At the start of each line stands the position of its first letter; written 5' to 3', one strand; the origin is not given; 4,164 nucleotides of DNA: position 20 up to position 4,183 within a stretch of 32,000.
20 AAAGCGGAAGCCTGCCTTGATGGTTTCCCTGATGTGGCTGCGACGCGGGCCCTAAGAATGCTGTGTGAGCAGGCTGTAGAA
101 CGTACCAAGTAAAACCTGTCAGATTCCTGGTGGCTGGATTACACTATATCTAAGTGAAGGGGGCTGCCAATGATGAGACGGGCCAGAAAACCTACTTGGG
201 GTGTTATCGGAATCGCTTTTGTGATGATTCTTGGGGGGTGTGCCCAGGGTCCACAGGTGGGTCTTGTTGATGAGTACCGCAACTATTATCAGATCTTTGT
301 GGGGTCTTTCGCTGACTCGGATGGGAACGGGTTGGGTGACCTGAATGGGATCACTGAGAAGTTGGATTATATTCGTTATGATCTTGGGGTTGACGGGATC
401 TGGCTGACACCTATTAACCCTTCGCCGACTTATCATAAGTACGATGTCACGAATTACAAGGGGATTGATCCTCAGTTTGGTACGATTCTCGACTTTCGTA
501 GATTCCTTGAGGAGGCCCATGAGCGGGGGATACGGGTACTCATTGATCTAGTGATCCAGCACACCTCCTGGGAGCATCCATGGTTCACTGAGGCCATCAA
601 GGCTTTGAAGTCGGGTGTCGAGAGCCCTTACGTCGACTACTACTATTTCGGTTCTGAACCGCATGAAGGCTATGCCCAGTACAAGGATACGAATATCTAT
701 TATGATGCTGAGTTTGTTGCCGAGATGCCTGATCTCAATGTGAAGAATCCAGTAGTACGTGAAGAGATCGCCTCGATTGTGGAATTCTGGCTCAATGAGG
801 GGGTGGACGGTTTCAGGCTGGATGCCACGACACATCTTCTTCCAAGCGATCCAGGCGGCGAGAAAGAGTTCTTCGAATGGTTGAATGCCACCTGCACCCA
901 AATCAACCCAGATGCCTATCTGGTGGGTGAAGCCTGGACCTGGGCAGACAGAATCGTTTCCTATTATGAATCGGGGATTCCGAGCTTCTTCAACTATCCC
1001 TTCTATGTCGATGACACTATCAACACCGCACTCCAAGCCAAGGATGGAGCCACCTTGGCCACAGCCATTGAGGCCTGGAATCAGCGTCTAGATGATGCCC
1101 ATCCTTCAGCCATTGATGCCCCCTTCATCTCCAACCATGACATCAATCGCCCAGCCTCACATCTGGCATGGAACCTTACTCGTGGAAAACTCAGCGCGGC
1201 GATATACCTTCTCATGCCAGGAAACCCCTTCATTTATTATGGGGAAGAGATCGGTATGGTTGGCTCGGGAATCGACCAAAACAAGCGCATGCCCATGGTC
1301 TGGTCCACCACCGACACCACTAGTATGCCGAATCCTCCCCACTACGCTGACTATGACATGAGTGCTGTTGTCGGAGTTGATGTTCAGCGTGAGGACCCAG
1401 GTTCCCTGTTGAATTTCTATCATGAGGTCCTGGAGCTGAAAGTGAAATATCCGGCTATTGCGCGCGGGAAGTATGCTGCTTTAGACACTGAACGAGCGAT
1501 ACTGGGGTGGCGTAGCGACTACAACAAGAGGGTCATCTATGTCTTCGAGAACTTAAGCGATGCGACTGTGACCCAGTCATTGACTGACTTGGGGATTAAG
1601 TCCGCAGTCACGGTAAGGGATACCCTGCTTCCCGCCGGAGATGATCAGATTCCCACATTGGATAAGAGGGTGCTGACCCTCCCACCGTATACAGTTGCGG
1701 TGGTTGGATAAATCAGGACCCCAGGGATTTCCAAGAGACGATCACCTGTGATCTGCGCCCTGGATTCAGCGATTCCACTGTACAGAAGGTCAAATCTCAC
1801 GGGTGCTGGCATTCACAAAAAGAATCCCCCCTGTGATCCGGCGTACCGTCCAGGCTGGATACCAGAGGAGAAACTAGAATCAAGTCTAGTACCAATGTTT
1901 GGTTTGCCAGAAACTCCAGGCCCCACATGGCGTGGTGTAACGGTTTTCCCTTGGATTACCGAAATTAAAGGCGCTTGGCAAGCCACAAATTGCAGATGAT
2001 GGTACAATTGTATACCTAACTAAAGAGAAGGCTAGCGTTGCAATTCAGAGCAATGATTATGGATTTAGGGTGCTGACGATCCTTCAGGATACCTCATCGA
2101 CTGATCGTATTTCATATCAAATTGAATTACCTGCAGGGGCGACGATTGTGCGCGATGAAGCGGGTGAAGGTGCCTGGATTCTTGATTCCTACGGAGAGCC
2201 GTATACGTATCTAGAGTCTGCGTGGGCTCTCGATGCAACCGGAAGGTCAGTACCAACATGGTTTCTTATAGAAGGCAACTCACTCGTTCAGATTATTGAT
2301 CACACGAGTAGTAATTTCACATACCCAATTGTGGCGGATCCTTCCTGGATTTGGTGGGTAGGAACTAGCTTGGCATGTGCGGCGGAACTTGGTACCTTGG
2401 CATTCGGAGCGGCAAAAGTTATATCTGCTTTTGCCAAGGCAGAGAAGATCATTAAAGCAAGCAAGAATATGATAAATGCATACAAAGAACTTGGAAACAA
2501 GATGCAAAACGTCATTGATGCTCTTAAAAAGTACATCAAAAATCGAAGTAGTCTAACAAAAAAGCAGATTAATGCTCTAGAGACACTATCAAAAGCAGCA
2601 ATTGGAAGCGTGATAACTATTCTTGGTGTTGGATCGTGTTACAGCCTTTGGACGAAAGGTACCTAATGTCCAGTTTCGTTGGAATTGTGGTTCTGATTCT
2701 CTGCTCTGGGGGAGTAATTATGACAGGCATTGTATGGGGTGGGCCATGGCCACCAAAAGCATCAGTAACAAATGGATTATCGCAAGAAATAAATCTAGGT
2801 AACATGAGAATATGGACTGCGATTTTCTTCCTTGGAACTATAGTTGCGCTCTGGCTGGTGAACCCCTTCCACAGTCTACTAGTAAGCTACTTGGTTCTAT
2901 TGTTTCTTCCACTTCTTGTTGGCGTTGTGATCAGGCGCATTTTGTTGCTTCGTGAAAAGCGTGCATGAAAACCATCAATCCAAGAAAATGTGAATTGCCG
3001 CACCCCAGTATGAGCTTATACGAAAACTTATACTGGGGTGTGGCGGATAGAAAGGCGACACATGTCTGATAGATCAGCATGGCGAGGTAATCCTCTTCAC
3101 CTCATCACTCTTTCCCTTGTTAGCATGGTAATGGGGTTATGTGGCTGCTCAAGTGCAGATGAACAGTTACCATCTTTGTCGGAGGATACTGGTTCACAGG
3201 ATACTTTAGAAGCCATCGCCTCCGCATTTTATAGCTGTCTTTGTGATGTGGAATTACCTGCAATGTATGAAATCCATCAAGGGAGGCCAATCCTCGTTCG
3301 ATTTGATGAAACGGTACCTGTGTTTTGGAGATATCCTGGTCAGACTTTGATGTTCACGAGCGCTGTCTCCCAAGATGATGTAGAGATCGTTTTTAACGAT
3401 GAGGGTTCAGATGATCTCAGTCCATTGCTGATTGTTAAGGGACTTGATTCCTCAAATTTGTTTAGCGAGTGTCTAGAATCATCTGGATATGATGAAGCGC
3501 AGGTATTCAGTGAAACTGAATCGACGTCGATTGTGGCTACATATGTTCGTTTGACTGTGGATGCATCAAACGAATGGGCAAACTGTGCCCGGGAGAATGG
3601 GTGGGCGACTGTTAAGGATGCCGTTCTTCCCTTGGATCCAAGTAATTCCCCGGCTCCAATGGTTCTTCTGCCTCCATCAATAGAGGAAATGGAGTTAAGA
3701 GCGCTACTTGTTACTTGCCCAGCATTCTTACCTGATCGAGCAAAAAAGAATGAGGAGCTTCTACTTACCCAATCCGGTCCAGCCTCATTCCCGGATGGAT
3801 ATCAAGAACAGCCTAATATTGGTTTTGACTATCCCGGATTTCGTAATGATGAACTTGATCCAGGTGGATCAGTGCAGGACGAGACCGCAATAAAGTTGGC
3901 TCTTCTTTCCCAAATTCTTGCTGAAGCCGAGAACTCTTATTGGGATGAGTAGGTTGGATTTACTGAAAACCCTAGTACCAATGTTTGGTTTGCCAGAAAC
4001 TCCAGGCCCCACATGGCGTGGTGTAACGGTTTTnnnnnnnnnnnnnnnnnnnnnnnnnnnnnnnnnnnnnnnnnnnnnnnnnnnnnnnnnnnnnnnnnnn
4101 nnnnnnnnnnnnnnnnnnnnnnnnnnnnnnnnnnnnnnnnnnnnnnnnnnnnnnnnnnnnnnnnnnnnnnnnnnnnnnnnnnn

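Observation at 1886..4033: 62-bp perfect direct repeats, duplicating a gene's 3' end, bracket an AT-richer three-gene islet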

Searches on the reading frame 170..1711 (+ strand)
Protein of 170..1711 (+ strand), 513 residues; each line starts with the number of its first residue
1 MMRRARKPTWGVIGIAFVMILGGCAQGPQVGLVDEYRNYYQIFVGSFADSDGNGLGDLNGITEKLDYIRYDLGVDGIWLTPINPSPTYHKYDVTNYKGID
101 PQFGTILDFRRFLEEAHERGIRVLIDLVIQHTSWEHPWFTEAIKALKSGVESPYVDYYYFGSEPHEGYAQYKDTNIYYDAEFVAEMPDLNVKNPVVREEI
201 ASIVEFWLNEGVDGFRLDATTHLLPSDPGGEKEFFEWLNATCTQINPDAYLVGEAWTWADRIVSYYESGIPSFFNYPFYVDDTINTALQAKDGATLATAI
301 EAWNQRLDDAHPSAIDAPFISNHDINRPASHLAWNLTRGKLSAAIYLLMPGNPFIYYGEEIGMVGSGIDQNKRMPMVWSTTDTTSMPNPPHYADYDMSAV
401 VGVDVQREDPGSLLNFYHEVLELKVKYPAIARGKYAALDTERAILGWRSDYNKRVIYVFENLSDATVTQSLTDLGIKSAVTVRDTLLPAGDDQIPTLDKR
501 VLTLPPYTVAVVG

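Call 6: search_protein_families(library=pfam, proteins=[window:170-1711:+], max_evalue=0.01)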
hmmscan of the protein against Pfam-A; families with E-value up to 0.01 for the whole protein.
window:170-1711:+ (513 aa): 1 family
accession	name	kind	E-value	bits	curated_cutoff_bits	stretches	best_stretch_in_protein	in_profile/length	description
PF00128.31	Alpha-amylase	-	4.9e-80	270.4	22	1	41-433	1-446/446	Alpha amylase, catalytic domain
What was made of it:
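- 170..1711 (+): Alpha-amylase-family lipoprotein gene. This is the native left flank, co-oriented with the islet genes. Pfam PF00128 at 4.9e-80 (call 6).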

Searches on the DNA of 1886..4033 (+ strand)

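Call 65: search_dna_similar(query=window:1886-4033:+, collection=plasmids, mode=distant)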
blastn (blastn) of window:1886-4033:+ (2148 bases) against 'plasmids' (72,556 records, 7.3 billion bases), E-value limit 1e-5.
No match.

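Call 67: search_dna_similar(query=window:1886-4033:+, collection=phages, mode=distant)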
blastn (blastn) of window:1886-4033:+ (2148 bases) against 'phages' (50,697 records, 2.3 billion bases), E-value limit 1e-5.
No match.
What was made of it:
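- Tried and rejected: The islet DNA has no blastn match in the plasmid or phage collections (calls 65, 67).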
